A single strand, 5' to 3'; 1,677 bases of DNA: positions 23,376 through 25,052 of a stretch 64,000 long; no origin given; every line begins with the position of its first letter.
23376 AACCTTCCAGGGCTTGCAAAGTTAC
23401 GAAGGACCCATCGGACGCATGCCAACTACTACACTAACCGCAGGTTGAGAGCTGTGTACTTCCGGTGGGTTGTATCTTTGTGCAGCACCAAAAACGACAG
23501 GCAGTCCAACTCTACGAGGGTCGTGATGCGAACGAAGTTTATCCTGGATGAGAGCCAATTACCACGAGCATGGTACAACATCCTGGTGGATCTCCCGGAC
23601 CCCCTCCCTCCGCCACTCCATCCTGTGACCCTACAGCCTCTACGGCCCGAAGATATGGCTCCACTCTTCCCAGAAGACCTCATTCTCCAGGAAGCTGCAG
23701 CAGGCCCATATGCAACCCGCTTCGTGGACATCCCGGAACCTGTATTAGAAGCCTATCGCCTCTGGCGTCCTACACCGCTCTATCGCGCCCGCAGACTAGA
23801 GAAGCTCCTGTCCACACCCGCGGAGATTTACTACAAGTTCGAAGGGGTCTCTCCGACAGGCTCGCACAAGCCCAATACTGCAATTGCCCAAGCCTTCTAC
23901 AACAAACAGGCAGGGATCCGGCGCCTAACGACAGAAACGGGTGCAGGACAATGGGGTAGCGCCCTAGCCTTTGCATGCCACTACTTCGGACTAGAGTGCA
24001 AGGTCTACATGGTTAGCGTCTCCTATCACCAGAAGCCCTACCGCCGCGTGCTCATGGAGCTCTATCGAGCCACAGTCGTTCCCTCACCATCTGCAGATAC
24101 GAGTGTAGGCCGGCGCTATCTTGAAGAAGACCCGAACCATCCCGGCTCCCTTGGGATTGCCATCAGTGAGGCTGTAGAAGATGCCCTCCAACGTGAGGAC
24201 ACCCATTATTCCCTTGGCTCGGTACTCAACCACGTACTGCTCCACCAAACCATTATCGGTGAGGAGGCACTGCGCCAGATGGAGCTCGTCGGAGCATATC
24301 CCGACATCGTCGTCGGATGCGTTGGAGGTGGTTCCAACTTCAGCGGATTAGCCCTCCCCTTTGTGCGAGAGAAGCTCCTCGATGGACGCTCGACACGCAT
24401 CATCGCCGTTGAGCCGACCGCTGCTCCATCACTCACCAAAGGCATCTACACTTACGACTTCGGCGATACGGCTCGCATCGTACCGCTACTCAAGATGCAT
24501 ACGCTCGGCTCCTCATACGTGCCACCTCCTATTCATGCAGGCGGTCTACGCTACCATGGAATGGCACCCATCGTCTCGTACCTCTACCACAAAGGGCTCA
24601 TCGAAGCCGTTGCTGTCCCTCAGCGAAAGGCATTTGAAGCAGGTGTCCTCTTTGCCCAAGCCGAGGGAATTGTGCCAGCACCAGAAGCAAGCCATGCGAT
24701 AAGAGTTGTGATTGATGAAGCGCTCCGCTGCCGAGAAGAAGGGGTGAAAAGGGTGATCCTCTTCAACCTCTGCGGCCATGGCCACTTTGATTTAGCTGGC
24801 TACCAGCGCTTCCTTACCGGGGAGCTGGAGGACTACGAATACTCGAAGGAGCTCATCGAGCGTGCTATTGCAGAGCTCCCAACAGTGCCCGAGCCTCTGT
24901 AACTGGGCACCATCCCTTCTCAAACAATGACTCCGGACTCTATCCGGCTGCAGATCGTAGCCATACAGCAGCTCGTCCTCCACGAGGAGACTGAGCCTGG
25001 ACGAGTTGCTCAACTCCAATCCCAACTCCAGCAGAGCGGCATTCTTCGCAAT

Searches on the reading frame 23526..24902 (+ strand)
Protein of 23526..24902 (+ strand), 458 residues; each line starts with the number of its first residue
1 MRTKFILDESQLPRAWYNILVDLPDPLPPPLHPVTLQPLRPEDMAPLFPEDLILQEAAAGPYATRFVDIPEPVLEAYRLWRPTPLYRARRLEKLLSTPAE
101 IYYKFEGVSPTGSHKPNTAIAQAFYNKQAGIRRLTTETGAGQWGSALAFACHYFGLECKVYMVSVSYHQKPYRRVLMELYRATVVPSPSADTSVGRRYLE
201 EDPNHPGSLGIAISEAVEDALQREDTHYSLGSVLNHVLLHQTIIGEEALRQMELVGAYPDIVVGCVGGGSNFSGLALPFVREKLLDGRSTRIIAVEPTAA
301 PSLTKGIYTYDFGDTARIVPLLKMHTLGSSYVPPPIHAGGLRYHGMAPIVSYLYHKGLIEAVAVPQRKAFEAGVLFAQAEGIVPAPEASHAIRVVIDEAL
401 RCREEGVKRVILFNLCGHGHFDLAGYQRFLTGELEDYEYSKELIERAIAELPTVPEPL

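Call 57: search_protein_families(library=pfam, proteins=[window:23526-24902:+])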
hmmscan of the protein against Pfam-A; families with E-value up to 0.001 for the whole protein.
window:23526-24902:+ (458 aa): 1 family
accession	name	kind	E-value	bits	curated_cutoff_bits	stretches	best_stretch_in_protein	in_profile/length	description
PF00291.31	PALP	-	1.3e-39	136.8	35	1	80-417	5-295/295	Pyridoxal-phosphate dependent enzyme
